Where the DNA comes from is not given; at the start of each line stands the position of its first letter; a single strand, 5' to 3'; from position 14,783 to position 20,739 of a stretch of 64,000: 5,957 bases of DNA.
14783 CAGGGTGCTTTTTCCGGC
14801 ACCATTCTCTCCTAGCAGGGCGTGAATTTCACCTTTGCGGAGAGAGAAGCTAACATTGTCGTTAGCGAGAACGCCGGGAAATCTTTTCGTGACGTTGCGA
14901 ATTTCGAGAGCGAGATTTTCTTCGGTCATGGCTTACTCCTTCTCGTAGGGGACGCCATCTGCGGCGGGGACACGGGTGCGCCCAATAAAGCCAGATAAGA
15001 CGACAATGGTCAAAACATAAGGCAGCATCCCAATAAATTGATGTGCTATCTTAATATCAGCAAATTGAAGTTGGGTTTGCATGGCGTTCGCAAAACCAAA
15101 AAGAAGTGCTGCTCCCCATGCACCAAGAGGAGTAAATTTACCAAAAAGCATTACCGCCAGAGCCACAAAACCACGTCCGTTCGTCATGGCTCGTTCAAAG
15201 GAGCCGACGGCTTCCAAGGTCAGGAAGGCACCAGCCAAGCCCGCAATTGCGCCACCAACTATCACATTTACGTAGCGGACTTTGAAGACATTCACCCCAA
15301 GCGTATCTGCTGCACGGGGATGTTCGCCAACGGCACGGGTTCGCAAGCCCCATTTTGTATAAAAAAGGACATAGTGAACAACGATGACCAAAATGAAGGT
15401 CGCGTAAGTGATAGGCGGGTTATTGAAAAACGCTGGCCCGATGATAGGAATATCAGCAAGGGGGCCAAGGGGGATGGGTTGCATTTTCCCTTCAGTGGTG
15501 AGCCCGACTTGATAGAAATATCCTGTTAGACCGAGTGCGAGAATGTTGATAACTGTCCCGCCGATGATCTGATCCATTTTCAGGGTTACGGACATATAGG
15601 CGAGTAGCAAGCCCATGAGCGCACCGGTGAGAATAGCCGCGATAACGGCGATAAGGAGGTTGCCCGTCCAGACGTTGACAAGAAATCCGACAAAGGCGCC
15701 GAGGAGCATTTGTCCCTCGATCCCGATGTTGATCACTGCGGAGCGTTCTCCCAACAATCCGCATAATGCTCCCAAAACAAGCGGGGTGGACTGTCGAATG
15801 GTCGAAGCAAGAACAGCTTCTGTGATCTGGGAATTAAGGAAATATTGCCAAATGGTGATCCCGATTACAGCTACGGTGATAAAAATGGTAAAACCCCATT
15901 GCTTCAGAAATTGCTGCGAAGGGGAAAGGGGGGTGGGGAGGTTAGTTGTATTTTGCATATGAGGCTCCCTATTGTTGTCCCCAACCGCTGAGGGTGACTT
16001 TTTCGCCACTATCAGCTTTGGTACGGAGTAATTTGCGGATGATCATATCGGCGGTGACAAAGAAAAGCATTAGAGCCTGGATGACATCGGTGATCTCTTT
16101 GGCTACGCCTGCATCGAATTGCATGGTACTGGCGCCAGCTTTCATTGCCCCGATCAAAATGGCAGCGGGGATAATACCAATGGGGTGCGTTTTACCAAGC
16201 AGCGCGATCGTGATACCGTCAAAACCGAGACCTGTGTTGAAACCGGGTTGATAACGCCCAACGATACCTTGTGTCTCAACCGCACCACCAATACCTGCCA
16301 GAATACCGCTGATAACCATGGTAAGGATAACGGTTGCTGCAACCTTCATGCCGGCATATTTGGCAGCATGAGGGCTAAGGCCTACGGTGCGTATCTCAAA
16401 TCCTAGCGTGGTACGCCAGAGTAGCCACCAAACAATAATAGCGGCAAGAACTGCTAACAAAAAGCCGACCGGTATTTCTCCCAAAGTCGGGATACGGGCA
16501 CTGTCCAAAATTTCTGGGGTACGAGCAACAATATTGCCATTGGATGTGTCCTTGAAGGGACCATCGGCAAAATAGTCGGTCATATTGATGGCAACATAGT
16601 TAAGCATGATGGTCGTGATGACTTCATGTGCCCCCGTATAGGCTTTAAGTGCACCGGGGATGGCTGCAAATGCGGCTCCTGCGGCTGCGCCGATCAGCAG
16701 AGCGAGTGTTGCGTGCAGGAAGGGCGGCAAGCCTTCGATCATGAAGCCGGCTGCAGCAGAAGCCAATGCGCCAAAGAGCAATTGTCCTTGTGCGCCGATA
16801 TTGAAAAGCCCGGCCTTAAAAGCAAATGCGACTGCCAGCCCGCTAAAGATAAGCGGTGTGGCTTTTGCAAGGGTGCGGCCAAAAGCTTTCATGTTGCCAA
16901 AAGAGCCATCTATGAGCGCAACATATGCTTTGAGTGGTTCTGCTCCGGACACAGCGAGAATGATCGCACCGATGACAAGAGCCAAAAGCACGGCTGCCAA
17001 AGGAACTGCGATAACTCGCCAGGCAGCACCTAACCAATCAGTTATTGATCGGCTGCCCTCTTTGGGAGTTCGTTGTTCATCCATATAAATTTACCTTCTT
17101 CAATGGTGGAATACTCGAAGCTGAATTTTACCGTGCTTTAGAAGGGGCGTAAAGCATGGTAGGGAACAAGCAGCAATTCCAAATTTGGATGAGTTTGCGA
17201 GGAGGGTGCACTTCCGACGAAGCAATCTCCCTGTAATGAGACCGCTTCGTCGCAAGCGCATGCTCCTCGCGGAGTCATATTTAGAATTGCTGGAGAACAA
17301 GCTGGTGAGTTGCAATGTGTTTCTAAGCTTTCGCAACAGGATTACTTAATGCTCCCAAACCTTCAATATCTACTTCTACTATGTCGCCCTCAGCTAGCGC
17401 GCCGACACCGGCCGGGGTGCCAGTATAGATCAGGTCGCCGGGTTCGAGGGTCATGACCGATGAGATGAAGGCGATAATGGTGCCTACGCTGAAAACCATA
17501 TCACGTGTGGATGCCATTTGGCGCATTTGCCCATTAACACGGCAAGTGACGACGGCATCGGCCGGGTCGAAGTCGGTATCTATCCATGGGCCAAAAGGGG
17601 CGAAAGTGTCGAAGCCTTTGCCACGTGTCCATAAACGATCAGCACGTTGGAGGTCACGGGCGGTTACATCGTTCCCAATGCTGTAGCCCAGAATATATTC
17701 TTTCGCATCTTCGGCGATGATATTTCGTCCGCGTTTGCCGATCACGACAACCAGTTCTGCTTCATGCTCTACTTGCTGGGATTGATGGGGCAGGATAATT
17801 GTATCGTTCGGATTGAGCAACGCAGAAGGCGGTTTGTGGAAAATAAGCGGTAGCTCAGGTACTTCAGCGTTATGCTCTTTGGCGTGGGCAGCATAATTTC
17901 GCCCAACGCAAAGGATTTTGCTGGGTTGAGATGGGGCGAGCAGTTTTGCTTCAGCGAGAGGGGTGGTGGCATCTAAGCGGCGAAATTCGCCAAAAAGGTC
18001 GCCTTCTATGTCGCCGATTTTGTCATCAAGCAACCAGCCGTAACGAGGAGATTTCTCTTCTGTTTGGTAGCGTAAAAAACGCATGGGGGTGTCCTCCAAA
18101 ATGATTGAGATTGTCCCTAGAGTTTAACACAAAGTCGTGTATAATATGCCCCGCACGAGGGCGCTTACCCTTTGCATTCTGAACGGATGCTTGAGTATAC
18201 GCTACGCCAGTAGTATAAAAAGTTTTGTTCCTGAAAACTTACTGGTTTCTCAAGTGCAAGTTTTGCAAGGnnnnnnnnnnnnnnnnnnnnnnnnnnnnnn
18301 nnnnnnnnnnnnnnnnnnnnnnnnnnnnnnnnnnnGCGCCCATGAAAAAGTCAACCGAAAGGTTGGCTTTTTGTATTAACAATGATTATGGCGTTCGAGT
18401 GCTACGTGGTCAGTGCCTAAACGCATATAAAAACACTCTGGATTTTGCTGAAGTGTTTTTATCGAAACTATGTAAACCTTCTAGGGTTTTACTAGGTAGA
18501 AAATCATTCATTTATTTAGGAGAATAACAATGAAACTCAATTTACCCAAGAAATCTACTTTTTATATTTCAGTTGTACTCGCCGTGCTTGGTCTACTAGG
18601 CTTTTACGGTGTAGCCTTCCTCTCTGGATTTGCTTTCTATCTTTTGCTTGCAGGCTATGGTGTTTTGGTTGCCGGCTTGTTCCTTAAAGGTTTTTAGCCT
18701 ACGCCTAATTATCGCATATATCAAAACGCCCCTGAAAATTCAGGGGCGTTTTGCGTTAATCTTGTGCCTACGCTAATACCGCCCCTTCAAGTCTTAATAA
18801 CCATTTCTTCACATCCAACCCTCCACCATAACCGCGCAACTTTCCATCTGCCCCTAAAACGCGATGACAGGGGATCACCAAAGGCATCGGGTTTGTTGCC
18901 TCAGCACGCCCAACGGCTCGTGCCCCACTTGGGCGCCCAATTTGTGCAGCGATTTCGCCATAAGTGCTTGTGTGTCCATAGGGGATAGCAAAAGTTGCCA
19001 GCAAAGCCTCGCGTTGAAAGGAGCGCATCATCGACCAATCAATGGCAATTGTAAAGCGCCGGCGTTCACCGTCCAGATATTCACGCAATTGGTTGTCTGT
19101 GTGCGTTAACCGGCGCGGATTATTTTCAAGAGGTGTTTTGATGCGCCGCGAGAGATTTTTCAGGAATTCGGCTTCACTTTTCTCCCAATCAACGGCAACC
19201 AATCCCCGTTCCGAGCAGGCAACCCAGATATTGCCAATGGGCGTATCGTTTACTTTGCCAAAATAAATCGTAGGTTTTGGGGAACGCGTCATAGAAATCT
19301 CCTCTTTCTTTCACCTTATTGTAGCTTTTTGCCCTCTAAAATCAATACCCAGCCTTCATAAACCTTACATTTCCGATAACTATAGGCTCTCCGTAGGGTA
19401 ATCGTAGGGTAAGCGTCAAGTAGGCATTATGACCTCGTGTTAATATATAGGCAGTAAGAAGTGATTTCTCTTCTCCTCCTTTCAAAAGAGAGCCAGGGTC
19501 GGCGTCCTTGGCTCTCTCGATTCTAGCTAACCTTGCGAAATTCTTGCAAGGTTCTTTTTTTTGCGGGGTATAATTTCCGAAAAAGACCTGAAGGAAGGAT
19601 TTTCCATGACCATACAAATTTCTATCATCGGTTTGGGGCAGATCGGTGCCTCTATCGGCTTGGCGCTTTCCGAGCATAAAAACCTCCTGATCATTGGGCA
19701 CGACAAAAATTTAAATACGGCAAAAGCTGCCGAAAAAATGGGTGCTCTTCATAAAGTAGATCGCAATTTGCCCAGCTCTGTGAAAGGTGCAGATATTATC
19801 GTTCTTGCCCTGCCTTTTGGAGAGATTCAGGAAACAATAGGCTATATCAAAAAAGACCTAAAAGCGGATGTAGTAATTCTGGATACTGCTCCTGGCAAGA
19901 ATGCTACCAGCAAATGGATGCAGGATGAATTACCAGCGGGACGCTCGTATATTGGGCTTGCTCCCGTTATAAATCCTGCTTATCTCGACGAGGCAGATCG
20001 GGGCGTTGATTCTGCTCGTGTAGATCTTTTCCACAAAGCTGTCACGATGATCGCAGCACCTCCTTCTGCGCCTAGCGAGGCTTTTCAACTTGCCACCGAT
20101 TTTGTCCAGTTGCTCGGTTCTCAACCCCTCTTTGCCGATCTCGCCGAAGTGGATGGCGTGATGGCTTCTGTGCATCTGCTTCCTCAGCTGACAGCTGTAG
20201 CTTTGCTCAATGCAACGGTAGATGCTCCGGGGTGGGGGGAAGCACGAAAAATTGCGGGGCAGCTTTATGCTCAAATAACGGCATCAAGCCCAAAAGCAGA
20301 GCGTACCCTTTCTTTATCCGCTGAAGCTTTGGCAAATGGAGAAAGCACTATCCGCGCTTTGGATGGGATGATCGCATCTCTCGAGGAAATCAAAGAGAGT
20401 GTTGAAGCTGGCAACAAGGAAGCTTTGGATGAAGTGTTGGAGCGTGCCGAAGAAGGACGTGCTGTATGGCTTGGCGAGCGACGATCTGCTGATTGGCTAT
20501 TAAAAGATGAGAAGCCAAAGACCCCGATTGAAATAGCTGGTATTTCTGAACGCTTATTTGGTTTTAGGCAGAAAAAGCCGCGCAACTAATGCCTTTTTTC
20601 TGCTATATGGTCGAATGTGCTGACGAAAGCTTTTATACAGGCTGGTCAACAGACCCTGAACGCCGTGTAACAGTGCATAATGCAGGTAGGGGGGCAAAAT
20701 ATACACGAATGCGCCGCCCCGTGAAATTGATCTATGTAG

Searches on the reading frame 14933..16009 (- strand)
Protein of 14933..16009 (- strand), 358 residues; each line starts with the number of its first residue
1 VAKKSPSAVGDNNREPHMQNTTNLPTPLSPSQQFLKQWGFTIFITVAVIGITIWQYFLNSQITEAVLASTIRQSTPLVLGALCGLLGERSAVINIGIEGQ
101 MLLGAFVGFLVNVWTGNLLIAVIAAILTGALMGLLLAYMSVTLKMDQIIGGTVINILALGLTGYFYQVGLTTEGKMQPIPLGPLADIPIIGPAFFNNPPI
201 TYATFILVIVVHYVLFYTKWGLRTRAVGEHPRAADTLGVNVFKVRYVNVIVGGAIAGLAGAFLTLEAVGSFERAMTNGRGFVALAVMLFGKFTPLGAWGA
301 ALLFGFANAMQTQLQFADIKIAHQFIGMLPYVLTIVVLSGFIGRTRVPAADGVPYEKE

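Call 85: search_protein_families(library=pfam, proteins=[window:14933-16009:-], max_evalue=0.00001)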
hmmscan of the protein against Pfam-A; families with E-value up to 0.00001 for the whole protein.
window:14933-16009:- (358 aa): 1 family
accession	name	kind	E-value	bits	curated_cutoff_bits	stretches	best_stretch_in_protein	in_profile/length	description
PF02653.21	BPD_transp_2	-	5.8e-41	140.8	26.8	1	68-338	3-269/269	Branched-chain amino acid transport system / permease component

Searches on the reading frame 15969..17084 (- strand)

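Call 85: search_protein_families(library=pfam, proteins=[window:15969-17084:-], max_evalue=0.00001)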
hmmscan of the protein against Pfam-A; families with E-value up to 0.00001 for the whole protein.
window:15969-17084:- (371 aa): 1 family
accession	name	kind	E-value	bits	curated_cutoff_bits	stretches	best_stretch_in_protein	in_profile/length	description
PF02653.21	BPD_transp_2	-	3.2e-48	164.7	26.8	1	70-343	4-268/269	Branched-chain amino acid transport system / permease component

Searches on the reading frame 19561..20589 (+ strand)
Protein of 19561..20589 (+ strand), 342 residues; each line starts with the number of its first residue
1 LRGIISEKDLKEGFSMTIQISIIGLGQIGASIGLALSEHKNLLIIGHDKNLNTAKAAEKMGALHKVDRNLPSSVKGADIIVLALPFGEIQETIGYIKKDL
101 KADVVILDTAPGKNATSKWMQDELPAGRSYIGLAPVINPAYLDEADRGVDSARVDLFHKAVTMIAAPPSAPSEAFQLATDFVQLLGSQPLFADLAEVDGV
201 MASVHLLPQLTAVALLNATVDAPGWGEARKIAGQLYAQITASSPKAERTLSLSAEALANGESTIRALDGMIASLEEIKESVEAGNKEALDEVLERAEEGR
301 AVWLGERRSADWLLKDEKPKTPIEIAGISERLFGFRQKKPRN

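Call 85: search_protein_families(library=pfam, proteins=[window:19561-20589:+], max_evalue=0.00001)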
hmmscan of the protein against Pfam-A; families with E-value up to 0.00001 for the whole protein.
window:19561-20589:+ (342 aa): 2 families
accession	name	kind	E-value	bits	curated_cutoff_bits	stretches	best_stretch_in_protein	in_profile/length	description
PF02153.23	PDH_N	-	3.2e-16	59.7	26.5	1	33-186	2-149/154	Prephenate dehydrogenase, nucleotide-binding domain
PF03807.23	F420_oxidored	-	9.8e-10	39.3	21.6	1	20-110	2-92/94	NADP oxidoreductase coenzyme F420-dependent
